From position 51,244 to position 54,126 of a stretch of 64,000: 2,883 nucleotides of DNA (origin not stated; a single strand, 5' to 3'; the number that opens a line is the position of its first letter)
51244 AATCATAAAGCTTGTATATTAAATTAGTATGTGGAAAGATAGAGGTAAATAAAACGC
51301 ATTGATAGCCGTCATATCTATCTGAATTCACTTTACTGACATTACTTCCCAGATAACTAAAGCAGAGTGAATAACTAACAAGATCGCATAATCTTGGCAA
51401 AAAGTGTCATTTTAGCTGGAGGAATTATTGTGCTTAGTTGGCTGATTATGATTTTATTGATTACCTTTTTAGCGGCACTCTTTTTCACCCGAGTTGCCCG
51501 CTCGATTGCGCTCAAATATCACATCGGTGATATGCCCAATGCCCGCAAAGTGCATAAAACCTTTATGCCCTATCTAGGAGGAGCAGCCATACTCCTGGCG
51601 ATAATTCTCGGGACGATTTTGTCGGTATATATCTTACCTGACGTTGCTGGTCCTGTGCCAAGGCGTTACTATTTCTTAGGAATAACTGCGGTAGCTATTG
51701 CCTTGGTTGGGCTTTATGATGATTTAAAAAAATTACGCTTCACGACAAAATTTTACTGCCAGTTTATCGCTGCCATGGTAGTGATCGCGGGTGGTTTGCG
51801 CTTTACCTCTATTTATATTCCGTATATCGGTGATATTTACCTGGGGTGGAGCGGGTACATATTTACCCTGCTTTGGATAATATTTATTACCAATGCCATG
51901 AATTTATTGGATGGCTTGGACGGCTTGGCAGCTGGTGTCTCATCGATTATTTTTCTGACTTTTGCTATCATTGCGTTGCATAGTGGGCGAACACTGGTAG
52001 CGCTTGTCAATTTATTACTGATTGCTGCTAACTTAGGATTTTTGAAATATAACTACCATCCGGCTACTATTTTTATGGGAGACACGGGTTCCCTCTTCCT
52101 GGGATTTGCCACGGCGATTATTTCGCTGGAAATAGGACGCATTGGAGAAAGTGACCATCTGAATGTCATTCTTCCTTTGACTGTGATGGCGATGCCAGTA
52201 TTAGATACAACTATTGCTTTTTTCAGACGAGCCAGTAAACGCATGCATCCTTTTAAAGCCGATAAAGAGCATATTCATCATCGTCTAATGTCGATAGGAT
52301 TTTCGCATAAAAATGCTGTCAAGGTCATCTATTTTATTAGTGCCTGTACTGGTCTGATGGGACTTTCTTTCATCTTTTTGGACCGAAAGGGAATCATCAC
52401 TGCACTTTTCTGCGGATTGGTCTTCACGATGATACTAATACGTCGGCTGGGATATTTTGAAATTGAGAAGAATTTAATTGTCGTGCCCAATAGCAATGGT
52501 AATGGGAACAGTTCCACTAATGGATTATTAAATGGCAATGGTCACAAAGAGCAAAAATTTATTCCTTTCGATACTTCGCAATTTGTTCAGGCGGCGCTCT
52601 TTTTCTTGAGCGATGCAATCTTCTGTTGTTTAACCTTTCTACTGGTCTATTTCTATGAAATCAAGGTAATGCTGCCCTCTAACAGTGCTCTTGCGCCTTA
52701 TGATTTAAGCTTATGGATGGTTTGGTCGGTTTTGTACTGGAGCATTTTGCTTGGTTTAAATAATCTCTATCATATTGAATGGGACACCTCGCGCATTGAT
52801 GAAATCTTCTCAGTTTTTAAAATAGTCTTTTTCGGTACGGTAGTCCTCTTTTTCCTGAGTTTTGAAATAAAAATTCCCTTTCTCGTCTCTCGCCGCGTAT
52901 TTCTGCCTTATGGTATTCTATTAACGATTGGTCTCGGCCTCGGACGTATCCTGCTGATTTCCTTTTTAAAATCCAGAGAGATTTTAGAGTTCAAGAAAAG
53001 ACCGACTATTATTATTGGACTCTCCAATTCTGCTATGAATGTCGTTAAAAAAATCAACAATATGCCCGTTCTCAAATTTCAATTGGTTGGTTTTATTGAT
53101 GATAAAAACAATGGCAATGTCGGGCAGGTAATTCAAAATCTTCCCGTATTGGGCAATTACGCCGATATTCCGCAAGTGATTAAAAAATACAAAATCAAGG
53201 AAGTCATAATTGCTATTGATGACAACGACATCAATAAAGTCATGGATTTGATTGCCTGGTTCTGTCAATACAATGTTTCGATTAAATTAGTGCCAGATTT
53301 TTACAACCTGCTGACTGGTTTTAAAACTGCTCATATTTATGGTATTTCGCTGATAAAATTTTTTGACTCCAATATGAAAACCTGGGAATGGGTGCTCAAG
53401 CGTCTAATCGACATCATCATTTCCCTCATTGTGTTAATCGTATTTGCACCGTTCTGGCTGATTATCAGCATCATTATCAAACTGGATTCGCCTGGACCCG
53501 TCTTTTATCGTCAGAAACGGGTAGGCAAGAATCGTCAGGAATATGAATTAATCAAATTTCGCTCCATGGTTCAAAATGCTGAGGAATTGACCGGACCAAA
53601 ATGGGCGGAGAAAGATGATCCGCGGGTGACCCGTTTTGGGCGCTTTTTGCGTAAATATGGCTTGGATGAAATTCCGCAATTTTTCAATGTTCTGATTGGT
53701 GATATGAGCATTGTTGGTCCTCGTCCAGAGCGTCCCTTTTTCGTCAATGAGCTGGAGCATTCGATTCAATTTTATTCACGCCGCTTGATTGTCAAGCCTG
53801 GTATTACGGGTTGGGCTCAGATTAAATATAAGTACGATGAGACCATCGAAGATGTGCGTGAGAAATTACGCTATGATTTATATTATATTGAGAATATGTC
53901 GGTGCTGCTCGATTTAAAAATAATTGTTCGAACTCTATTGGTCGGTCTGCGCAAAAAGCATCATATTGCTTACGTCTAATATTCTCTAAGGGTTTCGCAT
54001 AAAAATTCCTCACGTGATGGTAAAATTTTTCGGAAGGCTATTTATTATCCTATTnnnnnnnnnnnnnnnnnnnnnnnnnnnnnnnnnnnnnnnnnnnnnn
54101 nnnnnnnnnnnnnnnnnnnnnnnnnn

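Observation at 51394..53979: Single polypeptide fusing a complete polytopic (WecA/MraY-type) and a complete monotopic (WbaP-type) phosphoglycosyltransferase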

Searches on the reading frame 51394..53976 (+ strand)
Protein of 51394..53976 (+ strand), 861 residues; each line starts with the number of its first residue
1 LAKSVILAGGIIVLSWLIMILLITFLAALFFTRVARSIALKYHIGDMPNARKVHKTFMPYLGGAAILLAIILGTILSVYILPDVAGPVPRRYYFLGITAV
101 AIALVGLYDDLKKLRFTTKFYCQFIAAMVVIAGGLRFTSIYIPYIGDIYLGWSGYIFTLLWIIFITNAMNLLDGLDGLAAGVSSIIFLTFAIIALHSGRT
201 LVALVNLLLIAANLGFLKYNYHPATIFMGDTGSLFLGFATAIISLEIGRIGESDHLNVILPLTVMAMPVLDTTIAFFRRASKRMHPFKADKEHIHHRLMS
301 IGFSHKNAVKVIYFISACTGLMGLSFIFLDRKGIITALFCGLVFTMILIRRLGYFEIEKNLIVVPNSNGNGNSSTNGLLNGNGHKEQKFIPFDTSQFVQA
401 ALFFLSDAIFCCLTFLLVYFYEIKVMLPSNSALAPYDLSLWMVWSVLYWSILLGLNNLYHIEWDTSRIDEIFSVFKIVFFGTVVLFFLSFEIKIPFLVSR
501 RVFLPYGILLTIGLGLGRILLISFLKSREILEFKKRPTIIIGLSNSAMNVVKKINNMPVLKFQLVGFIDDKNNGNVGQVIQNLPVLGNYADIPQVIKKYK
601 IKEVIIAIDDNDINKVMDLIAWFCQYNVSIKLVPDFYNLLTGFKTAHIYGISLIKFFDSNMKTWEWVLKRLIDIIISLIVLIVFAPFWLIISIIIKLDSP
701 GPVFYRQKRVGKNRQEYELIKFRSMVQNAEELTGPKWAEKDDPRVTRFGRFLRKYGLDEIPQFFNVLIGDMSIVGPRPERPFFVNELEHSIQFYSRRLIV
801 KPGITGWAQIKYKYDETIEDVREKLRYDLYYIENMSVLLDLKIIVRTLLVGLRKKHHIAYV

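Call 3: search_protein_families(library=pfam, proteins=[window:51394-53976:+], max_evalue=0.01)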
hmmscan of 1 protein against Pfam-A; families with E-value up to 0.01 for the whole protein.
window:51394-53976:+ (861 aa): 4 families
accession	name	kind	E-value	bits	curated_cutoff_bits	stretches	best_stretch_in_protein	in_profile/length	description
PF02397.22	Bac_transf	-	4e-70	235.4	27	1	669-851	1-177/179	Bacterial sugar transferase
PF00953.26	Glycos_transf_4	-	1.6e-40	139.1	27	1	95-246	4-158/160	Glycosyl transferase family 4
PF13727.12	CoA_binding_3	-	2.1e-17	64.1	25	1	458-634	5-175/175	CoA-binding domain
PF17836.7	PglD_N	-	0.0017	19.3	23.4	1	539-613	3-70/78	PglD N-terminal domain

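Call 4: search_protein_families(library=ncbifam, proteins=[window:51394-53976:+], max_evalue=0.01)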
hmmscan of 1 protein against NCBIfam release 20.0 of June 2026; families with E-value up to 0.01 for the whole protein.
window:51394-53976:+ (861 aa): 16 families
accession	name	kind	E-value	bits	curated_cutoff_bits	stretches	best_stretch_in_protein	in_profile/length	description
TIGR03025.1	EPS_sugtrans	subfamily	3.6e-131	438.5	295.55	1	406-855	2-442/445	exopolysaccharide biosynthesis polyprenyl glycosylphosphotransferase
TIGR03023.1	WcaJ_sugtrans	equivalog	7e-120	401.4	410.75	1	407-856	3-451/453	undecaprenyl-phosphate glucose phosphotransferase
TIGR03013.1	EpsB_2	subfamily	1.2e-92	311.3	393.35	1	411-852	7-437/443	TIGR03013 family XrtA/PEP-CTERM system glycosyltransferase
NF007518.0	PRK10124.1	equivalog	4.8e-69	233.3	684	1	440-855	50-461/464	undecaprenyl-phosphate glucose phosphotransferase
TIGR03022.1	WbaP_sugtrans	subfamily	1.1e-67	229.3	403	1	404-855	2-453/456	undecaprenyl-phosphate galactose phosphotransferase WbaP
NF050817.1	PolSacchBiosHfsE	equivalog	1.4e-55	188.9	750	1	539-849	144-457/467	polysaccharide biosynthesis protein HfsE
NF052601.1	undeca_RfbP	equivalog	2.8e-53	180.7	330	1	664-860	40-244/244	undecaprenyl-phosphate galactose phosphotransferase family protein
NF041877.1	EPS_EpsZ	equivalog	2e-49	168.5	800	1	446-850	49-451/459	exopolysaccharide biosynthesis polyisoprenyl-phosphate hexose-1-phosphate transferase EpsZ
TIGR02380.1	ECA_wecA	exception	1.2e-42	146.4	326.05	1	21-324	4-306/346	UDP-N-acetylglucosamine--undecaprenyl-phosphate N-acetylglucosaminephosphotransferase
NF011751.0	PRK15204.1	equivalog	1.7e-34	119.3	907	1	463-854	79-472/476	undecaprenyl-phosphate galactose phosphotransferase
NF053644.1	MraY_archaea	equivalog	4.1e-28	98.7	450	2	118-323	152-339/340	pseudomurein biosynthesis MraY family phospho-N-acetylmuramoyl-pentapeptide-transferase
NF045514.1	glycotran_HepC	equivalog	3.9e-26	91.7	140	1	659-778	107-211/220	heterocyst development glycosyltransferase HepC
TIGR00445.1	mraY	equivalog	4.5e-23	82.2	192.05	1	46-327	24-318/321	phospho-N-acetylmuramoyl-pentapeptide-transferase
TIGR03570.1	NeuD_NnaD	subfamily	0.00017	21.2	160.8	1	538-614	2-72/202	NeuD/PglB/VioB family sugar acetyltransferase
NF003996.0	PRK05472.2-5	equivalog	0.0018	18.2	138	1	536-620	78-159/209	redox-sensing transcriptional repressor Rex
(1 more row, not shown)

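Call 9: find_homologous_proteins(query=window:51394-53976:+, max_evalue=1e-10)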
Query window:51394-53976:+ (861 aa): 1181 proteins with E <= 1e-10 among 8000 candidates; the best 120 are listed.
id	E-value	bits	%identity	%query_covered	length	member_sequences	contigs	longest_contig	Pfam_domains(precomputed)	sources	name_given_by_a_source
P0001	0.0e+0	1894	100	99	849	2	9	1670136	PF13727.13,PF00953.27,PF02397.23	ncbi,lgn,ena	-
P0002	0.0e+0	1844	96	99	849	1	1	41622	PF13727.13,PF00953.27,PF02397.23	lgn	-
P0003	0.0e+0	1515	80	93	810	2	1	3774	PF13727.13,PF00953.27,PF02397.23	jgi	jgi:exopolysaccharide biosynthesis polyprenyl glycosylphosphotransferase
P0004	0.0e+0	1436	73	98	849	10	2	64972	PF13727.13,PF00953.27,PF02397.23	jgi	-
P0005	0.0e+0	1410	71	99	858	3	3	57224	PF13727.13,PF00953.27,PF02397.23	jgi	-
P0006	0.0e+0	1397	72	98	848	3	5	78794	PF13727.13,PF00953.27,PF02397.23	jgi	-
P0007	0.0e+0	1393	71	99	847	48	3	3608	PF13727.13,PF00953.27,PF02397.23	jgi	jgi:exopolysaccharide biosynthesis polyprenyl glycosylphosphotransferase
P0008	0.0e+0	1392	70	99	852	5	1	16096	PF13727.13,PF00953.27,PF02397.23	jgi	-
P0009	0.0e+0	1391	70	98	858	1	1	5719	PF13727.13,PF00953.27,PF02397.23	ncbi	-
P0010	0.0e+0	1384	70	99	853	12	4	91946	PF13727.13,PF00953.27,PF02397.23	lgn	-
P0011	0.0e+0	1346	70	98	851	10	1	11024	PF13727.13,PF00953.27,PF02397.23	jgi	-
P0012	0.0e+0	1344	72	95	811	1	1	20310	PF13727.13,PF00953.27,PF02397.23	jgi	-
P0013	0.0e+0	1344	70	98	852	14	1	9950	PF13727.13,PF00953.27,PF02397.23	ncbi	-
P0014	0.0e+0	1342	72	95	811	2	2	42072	PF13727.13,PF00953.27,PF02397.23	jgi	-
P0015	0.0e+0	1334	70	98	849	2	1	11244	PF13727.13,PF00953.27,PF02397.23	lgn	-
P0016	0.0e+0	1327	68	98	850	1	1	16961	PF13727.13,PF00953.27,PF02397.23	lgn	-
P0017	0.0e+0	1316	68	97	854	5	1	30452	PF13727.13,PF00953.27,PF02397.23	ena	-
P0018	0.0e+0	1305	67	98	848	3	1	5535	PF13727.13,PF00953.27,PF02397.23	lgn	-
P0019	0.0e+0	1303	66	98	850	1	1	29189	PF13727.13,PF00953.27,PF02397.23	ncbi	-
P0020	0.0e+0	1301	67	98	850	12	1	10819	PF13727.13,PF00953.27,PF02397.23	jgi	-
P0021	0.0e+0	1297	67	98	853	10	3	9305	PF13727.13,PF00953.27,PF02397.23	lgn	-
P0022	0.0e+0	1296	67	98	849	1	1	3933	PF13727.13,PF00953.27,PF02397.23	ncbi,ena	-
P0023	0.0e+0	1294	66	98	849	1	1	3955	PF13727.13,PF00953.27,PF02397.23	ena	-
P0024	0.0e+0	1293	66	98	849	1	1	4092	PF13727.13,PF00953.27,PF02397.23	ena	-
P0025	0.0e+0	1291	66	98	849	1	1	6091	PF13727.13,PF00953.27,PF02397.23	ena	-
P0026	0.0e+0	1289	66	98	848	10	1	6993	PF13727.13,PF00953.27,PF02397.23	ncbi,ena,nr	ncbi:MAG: hypothetical protein DRP96_07285 [Candidatus Neomarinimicrobiota bacterium]|nr:MAG: hypoth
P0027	0.0e+0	1289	67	98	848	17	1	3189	PF13727.13,PF00953.27,PF02397.23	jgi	-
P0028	0.0e+0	1284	66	98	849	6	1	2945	PF13727.13,PF00953.27,PF02397.23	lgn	-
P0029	0.0e+0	1283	65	98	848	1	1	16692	PF13727.13,PF00953.27,PF02397.23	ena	-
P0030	0.0e+0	1282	66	98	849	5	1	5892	PF13727.13,PF00953.27,PF02397.23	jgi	-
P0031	0.0e+0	1280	66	98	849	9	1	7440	PF13727.13,PF00953.27,PF02397.23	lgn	-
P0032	0.0e+0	1274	66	98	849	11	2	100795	PF13727.13,PF00953.27,PF02397.23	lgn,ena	-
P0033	0.0e+0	1251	66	98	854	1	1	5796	PF13727.13,PF00953.27,PF02397.23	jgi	jgi:exopolysaccharide biosynthesis polyprenyl glycosylphosphotransferase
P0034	0.0e+0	1231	63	97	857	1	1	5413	PF13727.13,PF00953.27,PF02397.23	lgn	-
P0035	0.0e+0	1196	63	97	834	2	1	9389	PF13727.13,PF00953.27,PF02397.23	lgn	-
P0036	0.0e+0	1185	63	98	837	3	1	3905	PF13727.13,PF00953.27,PF02397.23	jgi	jgi:exopolysaccharide biosynthesis polyprenyl glycosylphosphotransferase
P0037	0.0e+0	1139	60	97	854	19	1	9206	PF13727.13,PF00953.27,PF02397.23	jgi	-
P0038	0.0e+0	1126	59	97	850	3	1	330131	PF13727.13,PF00953.27,PF02397.23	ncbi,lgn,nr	ncbi:MAG: exopolysaccharide biosynthesis polyprenyl glycosylphosphotransferase [Candidatus Marinimic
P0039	0.0e+0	1083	68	80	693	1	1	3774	PF13727.13,PF00953.27,PF02397.23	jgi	jgi:exopolysaccharide biosynthesis polyprenyl glycosylphosphotransferase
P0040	0.0e+0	1024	56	98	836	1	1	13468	PF13727.13,PF00953.27,PF02397.23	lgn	-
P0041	0.0e+0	1014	57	94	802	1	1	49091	PF13727.13,PF00953.27,PF02397.23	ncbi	-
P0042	2.4e-282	957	71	68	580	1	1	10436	PF13727.13,PF02397.23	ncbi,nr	ncbi:MAG TPA: exopolysaccharide biosynthesis polyprenyl glycosylphosphotransferase, partial [Candida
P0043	7.7e-282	956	71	67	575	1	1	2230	PF13727.13,PF02397.23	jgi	jgi:exopolysaccharide biosynthesis polyprenyl glycosylphosphotransferase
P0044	1.1e-281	955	71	67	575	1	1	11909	PF13727.13,PF02397.23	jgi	jgi:exopolysaccharide biosynthesis polyprenyl glycosylphosphotransferase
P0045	1.8e-281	955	71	67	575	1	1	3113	PF13727.13,PF02397.23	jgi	-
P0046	1.4e-259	882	65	67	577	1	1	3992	PF13727.13,PF02397.23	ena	-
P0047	2.4e-257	875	66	67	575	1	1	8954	PF13727.13,PF02397.23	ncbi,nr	ncbi:MAG: sugar transferase, partial [Candidatus Marinimicrobia bacterium]|nr:sugar transferase [Can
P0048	1.7e-224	766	70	55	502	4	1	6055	PF00953.27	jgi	-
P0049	5.5e-209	715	43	97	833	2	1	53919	PF13727.13,PF00953.27,PF02397.23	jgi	jgi:exopolysaccharide biosynthesis polyprenyl glycosylphosphotransferase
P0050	5.7e-207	708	42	98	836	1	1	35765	PF13727.13,PF00953.27,PF02397.23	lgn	-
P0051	4.4e-204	699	43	96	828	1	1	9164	PF13727.13,PF00953.27,PF02397.23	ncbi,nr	ncbi:MAG: exopolysaccharide biosynthesis polyprenyl glycosylphosphotransferase [Ignavibacteriae bact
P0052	2.1e-203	696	42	97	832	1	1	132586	PF13727.13,PF00953.27,PF02397.23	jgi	jgi:exopolysaccharide biosynthesis polyprenyl glycosylphosphotransferase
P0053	1.1e-201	691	41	97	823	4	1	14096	PF13727.13,PF00953.27,PF02397.23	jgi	jgi:exopolysaccharide biosynthesis polyprenyl glycosylphosphotransferase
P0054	3.7e-200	686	40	97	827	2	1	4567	PF13727.13,PF00953.27,PF02397.23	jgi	jgi:exopolysaccharide biosynthesis polyprenyl glycosylphosphotransferase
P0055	6.0e-200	685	41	96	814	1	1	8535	PF13727.13,PF00953.27,PF02397.23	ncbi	-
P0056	1.7e-198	680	40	98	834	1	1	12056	PF13727.13,PF00953.27,PF02397.23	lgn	-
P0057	7.9e-198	678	42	98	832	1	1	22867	PF13727.13,PF00953.27,PF02397.23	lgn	-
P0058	2.6e-197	676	39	98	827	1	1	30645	PF13727.13,PF00953.27,PF02397.23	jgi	jgi:exopolysaccharide biosynthesis polyprenyl glycosylphosphotransferase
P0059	9.6e-197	674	41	97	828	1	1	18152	PF13727.13,PF00953.27,PF02397.23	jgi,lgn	jgi:exopolysaccharide biosynthesis polyprenyl glycosylphosphotransferase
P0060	1.5e-196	674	41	95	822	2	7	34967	PF13727.13,PF00953.27,PF02397.23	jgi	jgi:exopolysaccharide biosynthesis polyprenyl glycosylphosphotransferase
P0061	1.7e-196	673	41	97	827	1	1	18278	PF13727.13,PF00953.27,PF02397.23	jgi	jgi:exopolysaccharide biosynthesis polyprenyl glycosylphosphotransferase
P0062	1.4e-195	670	40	97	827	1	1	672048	PF13727.13,PF00953.27,PF02397.23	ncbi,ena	-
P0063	2.4e-195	670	42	96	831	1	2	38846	PF13727.13,PF00953.27,PF02397.23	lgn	-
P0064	8.0e-195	668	40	97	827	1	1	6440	PF13727.13,PF00953.27,PF02397.23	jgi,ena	-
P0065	2.9e-194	666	41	97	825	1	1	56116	PF13727.13,PF00953.27,PF02397.23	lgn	-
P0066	3.5e-194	666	41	97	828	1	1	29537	PF13727.13,PF00953.27,PF02397.23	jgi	jgi:exopolysaccharide biosynthesis polyprenyl glycosylphosphotransferase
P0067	6.3e-194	665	41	97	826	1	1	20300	PF13727.13,PF00953.27,PF02397.23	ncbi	-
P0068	6.6e-194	665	40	97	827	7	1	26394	PF13727.13,PF00953.27,PF02397.23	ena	-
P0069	1.1e-193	664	40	97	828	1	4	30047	PF13727.13,PF00953.27,PF02397.23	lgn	-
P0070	1.4e-193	664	40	97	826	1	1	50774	PF13727.13,PF00953.27,PF02397.23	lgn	-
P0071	1.1e-192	661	40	97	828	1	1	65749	PF13727.13,PF00953.27,PF02397.23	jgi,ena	-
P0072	2.3e-192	660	40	97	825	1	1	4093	PF13727.13,PF00953.27,PF02397.23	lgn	-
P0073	2.7e-192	660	41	97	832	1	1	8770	PF13727.13,PF00953.27,PF02397.23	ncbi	-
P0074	5.1e-192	659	40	97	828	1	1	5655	PF13727.13,PF00953.27,PF02397.23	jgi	jgi:exopolysaccharide biosynthesis polyprenyl glycosylphosphotransferase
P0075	1.4e-191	657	39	97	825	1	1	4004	PF13727.13,PF00953.27,PF02397.23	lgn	-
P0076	1.5e-191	657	40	97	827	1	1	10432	PF13727.13,PF00953.27,PF02397.23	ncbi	-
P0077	1.6e-191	657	40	97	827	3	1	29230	PF13727.13,PF00953.27,PF02397.23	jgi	jgi:exopolysaccharide biosynthesis polyprenyl glycosylphosphotransferase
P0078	2.1e-191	657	40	97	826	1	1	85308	PF13727.13,PF00953.27,PF02397.23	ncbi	-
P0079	2.9e-191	656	40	98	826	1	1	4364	PF13727.13,PF00953.27,PF02397.23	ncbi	-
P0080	8.8e-191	655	40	97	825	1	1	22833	PF13727.13,PF00953.27,PF02397.23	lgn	-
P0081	2.2e-190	653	40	97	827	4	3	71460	PF13727.13,PF00953.27,PF02397.23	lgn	-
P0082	2.4e-190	653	41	95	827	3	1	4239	PF13727.13,PF00953.27,PF02397.23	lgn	-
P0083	3.7e-190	652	39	97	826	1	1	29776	PF13727.13,PF00953.27,PF02397.23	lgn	-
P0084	4.9e-190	652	39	97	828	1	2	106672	PF13727.13,PF00953.27,PF02397.23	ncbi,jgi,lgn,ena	-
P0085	6.7e-190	652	39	98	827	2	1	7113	PF13727.13,PF00953.27,PF02397.23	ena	-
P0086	8.4e-190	651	40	97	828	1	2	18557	PF13727.13,PF00953.27,PF02397.23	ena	-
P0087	9.6e-190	651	39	97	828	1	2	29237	PF13727.13,PF00953.27,PF02397.23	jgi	jgi:exopolysaccharide biosynthesis polyprenyl glycosylphosphotransferase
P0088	6.2e-189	648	39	97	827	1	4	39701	PF13727.13,PF00953.27,PF02397.23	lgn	-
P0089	6.5e-189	648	39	96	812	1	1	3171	PF13727.13,PF00953.27,PF02397.23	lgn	-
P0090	7.4e-189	648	38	97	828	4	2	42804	PF13727.13,PF00953.27,PF02397.23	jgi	jgi:exopolysaccharide biosynthesis polyprenyl glycosylphosphotransferase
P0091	1.2e-188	648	41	96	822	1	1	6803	PF13727.13,PF00953.27,PF02397.23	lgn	-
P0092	2.5e-188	646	39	97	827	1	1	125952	PF13727.13,PF00953.27,PF02397.23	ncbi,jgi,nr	ncbi:MAG: exopolysaccharide biosynthesis polyprenyl glycosylphosphotransferase [Bacteroidetes bacter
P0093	4.8e-188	645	39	97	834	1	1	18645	PF13727.13,PF00953.27,PF02397.23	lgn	-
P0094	1.1e-187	644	40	97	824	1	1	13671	PF13727.13,PF00953.27,PF02397.23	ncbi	ncbi:MAG: exopolysaccharide biosynthesis polyprenyl glycosylphosphotransferase [Bacteroidota bacteri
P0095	8.7e-187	641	40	96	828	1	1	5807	PF13727.13,PF00953.27,PF02397.23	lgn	-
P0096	1.4e-185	637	40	96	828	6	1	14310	PF13727.13,PF00953.27,PF02397.23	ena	-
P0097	7.5e-185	635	41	91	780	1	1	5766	PF13727.13,PF00953.27,PF02397.23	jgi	jgi:exopolysaccharide biosynthesis polyprenyl glycosylphosphotransferase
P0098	7.8e-185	635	40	96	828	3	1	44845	PF13727.13,PF00953.27,PF02397.23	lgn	-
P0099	2.0e-184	633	39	97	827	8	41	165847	PF13727.13,PF00953.27,PF02397.23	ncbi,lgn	-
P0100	9.6e-158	545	37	98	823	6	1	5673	PF13727.13,PF00953.27,PF02397.23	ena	-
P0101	2.2e-155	537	36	97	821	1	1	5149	PF13727.13,PF00953.27,PF02397.23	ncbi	-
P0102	2.4e-155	537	36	97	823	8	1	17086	PF13727.13,PF00953.27,PF02397.23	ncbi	-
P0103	2.6e-155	537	35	97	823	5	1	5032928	PF13727.13,PF00953.27,PF02397.23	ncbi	ncbi:sugar transferase [Calditrichota bacterium GD2]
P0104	4.3e-155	536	35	97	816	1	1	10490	PF13727.13,PF00953.27,PF02397.23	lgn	-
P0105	5.4e-155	536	36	97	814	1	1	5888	PF13727.13,PF00953.27,PF02397.23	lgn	-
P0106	2.1e-154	534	35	96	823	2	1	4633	PF13727.13,PF00953.27,PF02397.23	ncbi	-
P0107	7.6e-154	532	35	97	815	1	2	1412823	PF13727.13,PF00953.27,PF02397.23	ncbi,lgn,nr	ncbi:MAG: hypothetical protein D8M58_04025 [Calditrichaeota bacterium]|nr:MAG: hypothetical protein 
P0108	8.4e-154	532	35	98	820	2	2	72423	PF13727.13,PF00953.27,PF02397.23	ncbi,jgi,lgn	-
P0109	1.5e-153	531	35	97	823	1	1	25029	PF13727.13,PF00953.27,PF02397.23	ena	-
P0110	1.6e-153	531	36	97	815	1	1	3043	PF13727.13,PF00953.27,PF02397.23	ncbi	-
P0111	1.8e-153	531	36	96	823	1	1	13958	PF13727.13,PF00953.27,PF02397.23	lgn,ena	-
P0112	2.2e-153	531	35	97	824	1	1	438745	PF13727.13,PF00953.27,PF02397.23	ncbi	-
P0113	6.6e-153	529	36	97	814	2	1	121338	PF13727.13,PF00953.27,PF02397.23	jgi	jgi:UDP-GlcNAc:undecaprenyl-phosphate/decaprenyl-phosphate GlcNAc-1-phosphate transferase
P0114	2.7e-152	527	36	96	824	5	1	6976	PF13727.13,PF00953.27,PF02397.23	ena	-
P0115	4.2e-152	527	35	97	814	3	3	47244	PF13727.13,PF00953.27,PF02397.23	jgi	jgi:UDP-GlcNAc:undecaprenyl-phosphate GlcNAc-1-phosphate transferase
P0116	6.8e-152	526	35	96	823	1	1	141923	PF13727.13,PF00953.27,PF02397.23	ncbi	-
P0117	7.8e-152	526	35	97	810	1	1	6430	PF13727.13,PF00953.27,PF02397.23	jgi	jgi:UDP-GlcNAc:undecaprenyl-phosphate GlcNAc-1-phosphate transferase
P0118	7.9e-152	526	35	96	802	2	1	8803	PF13727.13,PF00953.27,PF02397.23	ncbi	ncbi:sugar transferase [Caldithrix abyssi]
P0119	1.1e-151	525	35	97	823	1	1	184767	PF13727.13,PF00953.27,PF02397.23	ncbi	-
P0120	1.1e-151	525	35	97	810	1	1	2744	PF13727.13,PF00953.27,PF02397.23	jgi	jgi:UDP-GlcNAc:undecaprenyl-phosphate GlcNAc-1-phosphate transferase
